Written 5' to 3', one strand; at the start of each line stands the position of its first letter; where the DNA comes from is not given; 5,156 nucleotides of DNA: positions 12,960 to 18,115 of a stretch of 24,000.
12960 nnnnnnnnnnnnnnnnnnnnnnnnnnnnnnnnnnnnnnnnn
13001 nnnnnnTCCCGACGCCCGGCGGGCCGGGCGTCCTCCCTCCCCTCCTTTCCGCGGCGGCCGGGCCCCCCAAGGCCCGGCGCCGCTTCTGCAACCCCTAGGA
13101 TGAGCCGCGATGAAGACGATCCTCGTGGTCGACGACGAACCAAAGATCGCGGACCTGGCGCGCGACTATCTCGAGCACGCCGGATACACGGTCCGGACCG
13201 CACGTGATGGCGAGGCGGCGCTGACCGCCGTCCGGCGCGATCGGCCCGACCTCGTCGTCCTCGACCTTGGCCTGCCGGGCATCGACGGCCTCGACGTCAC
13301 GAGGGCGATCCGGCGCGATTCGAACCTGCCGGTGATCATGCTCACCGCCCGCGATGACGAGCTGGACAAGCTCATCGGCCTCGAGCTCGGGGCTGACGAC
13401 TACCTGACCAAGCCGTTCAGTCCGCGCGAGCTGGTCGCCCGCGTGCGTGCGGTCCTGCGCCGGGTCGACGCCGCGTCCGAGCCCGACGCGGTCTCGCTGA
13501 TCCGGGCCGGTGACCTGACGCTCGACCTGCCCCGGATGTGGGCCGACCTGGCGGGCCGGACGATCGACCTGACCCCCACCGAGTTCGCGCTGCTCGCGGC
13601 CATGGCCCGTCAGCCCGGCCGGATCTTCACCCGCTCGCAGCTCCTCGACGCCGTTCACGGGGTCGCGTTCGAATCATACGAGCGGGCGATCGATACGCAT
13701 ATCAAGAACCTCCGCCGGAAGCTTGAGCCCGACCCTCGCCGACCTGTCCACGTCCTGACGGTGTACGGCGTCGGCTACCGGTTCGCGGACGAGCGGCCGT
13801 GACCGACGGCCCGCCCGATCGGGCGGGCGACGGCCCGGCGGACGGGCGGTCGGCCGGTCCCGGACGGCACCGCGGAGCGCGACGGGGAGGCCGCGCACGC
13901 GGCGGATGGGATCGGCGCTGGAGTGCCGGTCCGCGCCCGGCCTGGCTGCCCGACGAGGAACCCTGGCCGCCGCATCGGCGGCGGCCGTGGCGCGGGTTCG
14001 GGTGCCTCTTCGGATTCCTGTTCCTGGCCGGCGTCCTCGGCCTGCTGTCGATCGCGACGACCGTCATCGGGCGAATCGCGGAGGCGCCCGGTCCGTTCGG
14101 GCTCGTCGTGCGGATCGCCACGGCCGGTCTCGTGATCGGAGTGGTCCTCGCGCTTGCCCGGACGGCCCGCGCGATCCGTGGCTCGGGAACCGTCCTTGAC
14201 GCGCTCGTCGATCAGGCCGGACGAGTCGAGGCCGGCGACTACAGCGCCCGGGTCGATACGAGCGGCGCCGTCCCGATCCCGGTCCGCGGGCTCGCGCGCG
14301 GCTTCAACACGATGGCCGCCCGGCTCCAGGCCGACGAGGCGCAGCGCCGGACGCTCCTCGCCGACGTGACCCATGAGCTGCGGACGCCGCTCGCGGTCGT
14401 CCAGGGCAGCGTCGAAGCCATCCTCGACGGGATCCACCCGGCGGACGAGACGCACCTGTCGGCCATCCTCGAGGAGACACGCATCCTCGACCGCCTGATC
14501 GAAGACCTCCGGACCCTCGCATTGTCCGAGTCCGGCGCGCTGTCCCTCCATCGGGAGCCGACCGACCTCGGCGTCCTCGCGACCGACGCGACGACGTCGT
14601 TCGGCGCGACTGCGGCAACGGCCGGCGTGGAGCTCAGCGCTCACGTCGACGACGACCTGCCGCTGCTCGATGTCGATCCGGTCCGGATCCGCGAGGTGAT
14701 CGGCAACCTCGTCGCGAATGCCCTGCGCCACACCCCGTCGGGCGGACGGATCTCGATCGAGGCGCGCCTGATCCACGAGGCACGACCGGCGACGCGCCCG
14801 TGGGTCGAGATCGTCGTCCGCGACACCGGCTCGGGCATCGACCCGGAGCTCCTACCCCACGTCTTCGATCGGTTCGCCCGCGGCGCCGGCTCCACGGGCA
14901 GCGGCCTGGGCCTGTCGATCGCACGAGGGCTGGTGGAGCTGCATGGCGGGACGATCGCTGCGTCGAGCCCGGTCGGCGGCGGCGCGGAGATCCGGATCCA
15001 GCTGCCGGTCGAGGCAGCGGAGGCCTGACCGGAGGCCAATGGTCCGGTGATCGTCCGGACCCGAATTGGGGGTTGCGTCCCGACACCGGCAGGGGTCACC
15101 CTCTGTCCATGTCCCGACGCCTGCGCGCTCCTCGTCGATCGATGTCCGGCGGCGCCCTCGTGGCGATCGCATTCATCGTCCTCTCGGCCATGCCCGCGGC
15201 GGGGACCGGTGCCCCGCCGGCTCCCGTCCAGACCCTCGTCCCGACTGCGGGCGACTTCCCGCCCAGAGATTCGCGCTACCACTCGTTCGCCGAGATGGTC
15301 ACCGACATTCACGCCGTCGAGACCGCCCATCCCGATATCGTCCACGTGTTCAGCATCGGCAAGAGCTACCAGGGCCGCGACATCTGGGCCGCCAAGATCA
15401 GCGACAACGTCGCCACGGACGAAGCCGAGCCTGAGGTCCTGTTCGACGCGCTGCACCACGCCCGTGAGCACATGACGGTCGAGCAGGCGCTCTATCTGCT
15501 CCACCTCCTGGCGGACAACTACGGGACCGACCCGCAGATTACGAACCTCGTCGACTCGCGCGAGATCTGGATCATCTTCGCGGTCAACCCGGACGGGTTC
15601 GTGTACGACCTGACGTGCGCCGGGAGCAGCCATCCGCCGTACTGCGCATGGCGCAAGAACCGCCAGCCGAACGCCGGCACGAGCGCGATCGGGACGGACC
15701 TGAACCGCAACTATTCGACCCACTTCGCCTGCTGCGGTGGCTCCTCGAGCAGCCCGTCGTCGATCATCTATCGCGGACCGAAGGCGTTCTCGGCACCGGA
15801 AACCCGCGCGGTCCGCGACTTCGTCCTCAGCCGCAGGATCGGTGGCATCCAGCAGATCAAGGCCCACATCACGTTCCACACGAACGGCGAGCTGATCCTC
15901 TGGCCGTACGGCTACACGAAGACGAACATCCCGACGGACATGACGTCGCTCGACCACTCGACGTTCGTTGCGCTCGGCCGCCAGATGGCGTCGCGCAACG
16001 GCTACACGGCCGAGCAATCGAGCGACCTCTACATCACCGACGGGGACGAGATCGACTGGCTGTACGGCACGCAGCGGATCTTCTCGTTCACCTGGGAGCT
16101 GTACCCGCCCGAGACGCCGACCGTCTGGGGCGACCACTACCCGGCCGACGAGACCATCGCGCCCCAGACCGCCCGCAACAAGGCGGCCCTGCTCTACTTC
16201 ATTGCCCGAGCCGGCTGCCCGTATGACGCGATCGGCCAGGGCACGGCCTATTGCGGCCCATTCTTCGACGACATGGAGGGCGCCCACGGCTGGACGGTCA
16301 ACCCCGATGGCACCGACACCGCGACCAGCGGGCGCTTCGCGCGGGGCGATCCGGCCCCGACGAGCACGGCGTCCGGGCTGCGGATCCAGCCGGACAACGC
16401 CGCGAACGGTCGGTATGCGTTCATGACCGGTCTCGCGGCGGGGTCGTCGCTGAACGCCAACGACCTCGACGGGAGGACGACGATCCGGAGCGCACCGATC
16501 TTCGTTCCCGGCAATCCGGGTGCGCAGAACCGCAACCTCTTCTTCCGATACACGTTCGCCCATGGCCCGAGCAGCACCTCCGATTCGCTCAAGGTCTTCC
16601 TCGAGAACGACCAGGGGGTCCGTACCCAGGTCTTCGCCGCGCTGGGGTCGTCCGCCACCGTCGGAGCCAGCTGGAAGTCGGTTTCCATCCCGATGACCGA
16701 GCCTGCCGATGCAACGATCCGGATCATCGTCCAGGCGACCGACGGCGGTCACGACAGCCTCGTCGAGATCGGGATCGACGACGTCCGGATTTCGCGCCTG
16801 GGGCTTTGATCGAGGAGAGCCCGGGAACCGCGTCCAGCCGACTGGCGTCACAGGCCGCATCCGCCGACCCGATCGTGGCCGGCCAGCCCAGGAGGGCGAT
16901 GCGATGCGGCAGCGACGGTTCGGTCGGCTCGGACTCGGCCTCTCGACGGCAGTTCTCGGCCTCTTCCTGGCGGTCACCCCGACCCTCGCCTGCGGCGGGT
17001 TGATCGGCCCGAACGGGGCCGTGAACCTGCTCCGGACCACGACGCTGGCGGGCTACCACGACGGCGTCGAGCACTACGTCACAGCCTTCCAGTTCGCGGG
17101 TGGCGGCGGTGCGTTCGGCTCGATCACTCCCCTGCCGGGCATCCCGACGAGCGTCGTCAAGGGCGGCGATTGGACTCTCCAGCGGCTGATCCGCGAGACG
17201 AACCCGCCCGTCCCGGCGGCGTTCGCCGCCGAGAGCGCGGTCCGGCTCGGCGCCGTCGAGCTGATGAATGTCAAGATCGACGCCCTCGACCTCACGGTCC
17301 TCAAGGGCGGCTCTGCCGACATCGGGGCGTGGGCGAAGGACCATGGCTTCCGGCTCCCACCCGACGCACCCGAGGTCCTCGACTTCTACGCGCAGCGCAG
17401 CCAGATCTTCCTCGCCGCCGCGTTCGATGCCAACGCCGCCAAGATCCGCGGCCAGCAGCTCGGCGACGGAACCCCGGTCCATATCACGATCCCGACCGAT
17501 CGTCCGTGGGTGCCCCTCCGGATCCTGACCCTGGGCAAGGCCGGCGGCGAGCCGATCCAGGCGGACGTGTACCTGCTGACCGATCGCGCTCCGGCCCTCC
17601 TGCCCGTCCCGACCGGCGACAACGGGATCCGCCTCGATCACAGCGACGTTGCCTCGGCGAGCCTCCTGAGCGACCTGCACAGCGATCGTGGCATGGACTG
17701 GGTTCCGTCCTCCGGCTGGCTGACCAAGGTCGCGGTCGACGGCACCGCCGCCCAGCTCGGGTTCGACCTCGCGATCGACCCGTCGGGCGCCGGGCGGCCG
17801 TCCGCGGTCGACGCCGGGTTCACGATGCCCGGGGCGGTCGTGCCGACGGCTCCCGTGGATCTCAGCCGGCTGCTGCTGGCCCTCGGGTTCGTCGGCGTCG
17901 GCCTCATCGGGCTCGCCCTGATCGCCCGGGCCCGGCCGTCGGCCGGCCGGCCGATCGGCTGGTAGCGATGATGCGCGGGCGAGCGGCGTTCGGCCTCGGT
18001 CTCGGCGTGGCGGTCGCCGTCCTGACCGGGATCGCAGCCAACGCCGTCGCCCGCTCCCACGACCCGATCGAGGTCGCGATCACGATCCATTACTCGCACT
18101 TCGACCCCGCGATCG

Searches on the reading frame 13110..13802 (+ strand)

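Call 29: search_protein_families(library=pfam, proteins=[window:13110-13802:+], max_evalue=0.001)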
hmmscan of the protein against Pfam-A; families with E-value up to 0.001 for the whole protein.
window:13110-13802:+ (230 aa): 2 families
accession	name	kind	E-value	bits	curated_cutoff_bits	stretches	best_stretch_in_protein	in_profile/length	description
PF00072.30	Response_reg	-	6.6e-34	116.9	30.2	1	4-113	1-111/111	Response regulator receiver domain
PF00486.34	Trans_reg_C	-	6.8e-26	90.6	26.2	1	149-225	1-77/77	Transcriptional regulatory protein, C terminal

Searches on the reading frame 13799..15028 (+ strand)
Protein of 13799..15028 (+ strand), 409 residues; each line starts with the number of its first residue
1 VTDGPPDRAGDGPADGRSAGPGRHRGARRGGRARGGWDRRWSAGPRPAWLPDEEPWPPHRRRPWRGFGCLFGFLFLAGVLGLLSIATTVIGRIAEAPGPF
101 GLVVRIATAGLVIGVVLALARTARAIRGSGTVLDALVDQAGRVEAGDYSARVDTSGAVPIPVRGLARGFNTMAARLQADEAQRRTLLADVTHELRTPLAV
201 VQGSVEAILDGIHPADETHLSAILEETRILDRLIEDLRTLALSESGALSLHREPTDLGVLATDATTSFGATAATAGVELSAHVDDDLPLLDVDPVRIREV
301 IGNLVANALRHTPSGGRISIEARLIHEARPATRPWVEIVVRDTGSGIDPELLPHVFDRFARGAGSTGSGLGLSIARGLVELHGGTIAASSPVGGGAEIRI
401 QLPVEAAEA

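Call 29: search_protein_families(library=pfam, proteins=[window:13799-15028:+], max_evalue=0.001)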
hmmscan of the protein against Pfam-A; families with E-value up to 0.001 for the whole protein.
window:13799-15028:+ (409 aa): 3 families
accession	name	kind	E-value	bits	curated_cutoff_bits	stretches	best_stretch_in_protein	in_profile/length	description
PF02518.31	HATPase_c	-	3.3e-28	98.8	26.4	1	293-405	2-110/111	Histidine kinase-, DNA gyrase B-, and HSP90-like ATPase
PF00512.31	HisKA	-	6.2e-14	52.2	26.9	1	182-246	1-66/66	His Kinase A (phospho-acceptor) domain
PF00672.30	HAMP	-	0.00012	22.8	25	1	133-178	10-53/53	HAMP domain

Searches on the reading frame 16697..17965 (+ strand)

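Call 29: search_protein_families(library=pfam, proteins=[window:16697-17965:+], max_evalue=0.001)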
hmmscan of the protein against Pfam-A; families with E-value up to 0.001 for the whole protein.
window:16697-17965:+ (422 aa): 1 family
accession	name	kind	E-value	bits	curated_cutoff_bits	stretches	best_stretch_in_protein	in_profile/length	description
PF10092.14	DUF2330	-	1.6e-08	34.5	24.7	1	175-295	102-214/279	Uncharacterized protein conserved in bacteria (DUF2330)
